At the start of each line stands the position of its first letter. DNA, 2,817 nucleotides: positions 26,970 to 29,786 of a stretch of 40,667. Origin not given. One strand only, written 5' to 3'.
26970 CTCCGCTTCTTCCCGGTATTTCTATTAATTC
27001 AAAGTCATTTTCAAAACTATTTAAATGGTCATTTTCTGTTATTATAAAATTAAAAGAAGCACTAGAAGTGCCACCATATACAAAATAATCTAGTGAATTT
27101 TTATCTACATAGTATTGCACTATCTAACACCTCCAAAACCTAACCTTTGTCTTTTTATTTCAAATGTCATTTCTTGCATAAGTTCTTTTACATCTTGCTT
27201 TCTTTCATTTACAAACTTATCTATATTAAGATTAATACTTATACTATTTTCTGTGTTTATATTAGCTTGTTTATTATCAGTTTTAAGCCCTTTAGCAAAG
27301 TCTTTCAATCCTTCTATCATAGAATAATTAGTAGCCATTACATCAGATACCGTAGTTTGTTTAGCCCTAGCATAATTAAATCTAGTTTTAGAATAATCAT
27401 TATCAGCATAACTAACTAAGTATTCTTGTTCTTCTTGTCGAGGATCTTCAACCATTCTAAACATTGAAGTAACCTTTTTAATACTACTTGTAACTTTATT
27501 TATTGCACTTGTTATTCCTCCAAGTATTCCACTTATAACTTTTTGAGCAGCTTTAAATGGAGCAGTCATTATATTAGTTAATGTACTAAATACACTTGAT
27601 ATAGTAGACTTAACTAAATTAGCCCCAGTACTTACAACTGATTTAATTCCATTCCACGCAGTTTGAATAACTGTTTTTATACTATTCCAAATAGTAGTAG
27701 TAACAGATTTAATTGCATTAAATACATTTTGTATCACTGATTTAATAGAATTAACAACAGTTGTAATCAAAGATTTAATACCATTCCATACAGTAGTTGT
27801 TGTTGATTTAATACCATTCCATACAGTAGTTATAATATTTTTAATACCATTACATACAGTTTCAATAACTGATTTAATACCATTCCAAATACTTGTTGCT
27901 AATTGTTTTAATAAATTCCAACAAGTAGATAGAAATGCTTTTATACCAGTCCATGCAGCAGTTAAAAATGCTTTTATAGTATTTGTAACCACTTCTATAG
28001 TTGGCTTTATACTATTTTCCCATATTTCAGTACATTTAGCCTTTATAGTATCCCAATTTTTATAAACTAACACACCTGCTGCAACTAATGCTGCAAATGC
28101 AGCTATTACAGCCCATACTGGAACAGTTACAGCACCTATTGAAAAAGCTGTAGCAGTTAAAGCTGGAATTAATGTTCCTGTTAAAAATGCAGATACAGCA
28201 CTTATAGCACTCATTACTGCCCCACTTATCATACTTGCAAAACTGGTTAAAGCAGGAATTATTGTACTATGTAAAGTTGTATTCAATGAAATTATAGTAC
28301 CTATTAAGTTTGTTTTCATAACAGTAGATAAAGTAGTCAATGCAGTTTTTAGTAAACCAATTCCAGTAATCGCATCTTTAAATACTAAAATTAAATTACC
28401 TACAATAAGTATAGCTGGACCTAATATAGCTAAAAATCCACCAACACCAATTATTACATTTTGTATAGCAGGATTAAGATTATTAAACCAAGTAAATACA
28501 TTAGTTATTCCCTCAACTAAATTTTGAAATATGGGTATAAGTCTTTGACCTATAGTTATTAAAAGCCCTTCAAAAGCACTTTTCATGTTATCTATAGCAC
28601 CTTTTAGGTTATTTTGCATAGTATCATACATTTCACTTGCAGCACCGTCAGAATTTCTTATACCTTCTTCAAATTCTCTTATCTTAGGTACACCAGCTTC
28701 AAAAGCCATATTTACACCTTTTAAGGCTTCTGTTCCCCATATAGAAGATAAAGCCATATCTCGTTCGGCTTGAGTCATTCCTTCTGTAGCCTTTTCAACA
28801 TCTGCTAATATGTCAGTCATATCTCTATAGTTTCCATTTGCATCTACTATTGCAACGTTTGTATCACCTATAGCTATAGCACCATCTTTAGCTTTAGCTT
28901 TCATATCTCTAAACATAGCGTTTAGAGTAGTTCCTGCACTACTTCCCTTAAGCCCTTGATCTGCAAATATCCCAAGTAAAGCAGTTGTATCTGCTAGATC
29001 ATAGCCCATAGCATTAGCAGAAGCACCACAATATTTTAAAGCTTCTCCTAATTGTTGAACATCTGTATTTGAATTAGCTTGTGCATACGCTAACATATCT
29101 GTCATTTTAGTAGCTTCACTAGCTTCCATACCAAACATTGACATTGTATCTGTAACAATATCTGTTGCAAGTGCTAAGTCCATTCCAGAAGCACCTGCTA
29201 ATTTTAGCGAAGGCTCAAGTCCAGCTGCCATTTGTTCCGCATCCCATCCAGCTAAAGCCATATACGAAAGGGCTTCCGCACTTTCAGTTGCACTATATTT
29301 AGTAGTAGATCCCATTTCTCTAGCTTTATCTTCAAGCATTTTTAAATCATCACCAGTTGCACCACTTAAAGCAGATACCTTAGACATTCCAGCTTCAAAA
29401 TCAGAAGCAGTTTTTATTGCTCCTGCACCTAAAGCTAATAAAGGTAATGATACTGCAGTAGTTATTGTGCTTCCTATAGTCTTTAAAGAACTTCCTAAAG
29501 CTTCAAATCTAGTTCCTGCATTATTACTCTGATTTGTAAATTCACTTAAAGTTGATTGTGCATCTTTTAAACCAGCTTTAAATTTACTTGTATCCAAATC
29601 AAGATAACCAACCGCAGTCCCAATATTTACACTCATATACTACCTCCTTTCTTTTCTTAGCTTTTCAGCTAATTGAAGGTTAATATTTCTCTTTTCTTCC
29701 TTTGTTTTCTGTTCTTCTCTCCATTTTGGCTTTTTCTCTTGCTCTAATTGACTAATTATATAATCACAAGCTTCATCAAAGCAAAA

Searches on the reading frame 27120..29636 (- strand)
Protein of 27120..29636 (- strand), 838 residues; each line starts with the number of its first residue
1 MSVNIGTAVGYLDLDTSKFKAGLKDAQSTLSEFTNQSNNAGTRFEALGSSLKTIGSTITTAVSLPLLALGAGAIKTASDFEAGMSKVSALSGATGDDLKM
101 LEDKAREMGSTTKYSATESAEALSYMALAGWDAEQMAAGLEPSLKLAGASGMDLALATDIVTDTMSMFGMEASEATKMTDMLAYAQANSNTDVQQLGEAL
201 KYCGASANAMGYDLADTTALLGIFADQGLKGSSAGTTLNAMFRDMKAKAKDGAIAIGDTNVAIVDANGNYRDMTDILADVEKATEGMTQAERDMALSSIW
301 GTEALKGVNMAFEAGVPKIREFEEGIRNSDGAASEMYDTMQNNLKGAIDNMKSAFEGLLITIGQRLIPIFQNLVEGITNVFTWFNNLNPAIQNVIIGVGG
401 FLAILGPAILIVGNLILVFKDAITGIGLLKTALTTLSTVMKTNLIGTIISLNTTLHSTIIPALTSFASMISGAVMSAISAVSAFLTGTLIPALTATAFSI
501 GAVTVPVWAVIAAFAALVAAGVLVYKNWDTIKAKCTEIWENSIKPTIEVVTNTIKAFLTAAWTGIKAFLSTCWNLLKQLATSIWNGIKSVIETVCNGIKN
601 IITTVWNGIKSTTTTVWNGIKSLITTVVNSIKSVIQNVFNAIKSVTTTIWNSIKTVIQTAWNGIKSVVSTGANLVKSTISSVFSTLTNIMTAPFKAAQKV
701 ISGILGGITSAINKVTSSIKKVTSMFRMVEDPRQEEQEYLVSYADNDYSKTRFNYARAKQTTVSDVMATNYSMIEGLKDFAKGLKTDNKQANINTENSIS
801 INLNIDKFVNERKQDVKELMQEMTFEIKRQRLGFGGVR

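Call 58: search_protein_families(library=phrogs, proteins=[window:27120-29636:-], max_evalue=0.00001)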
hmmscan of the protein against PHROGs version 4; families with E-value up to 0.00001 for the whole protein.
window:27120-29636:- (838 aa): 52 families (the best 25 are shown)
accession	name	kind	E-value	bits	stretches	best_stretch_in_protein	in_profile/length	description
phrog_1533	-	tail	5.8e-143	479.2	1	24-531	199-675/1688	tail length tape measure protein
phrog_1272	-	tail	1.4e-137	461.5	2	12-559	180-706/1606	tail length tape measure protein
phrog_991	-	tail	3.1e-112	377.5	2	6-646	212-800/1966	tail length tape measure protein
phrog_4704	-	tail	9.3e-110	369.1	1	20-455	162-595/625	tail length tape measure protein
phrog_58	-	tail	2.9e-102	345.1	2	11-451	181-635/1544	tail length tape measure protein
phrog_28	-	tail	1.2e-86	293.4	1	18-822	231-759/1228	tail length tape measure protein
phrog_5218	-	unknown function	5.4e-83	281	1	8-487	153-655/1599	-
phrog_19074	-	unknown function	9.2e-82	276.6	1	67-381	145-459/1384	-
phrog_5493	-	tail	1.2e-81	276.5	2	12-440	9-447/1102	tail length tape measure protein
phrog_1293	-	tail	6.4e-81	273.8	1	24-821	129-909/1424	tail length tape measure protein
phrog_9696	-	tail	3.3e-73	248.1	1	16-355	14-351/1415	tail length tape measure protein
phrog_167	-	tail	1e-64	220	1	24-723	228-985/1555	tail length tape measure protein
phrog_16692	-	unknown function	2.4e-53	182.9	1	43-385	140-503/1107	-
phrog_28420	-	tail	1.1e-41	143.9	1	48-379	28-344/906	tail length tape measure protein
phrog_38390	-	tail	5.4e-40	138.3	1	48-364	30-340/1029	tail length tape measure protein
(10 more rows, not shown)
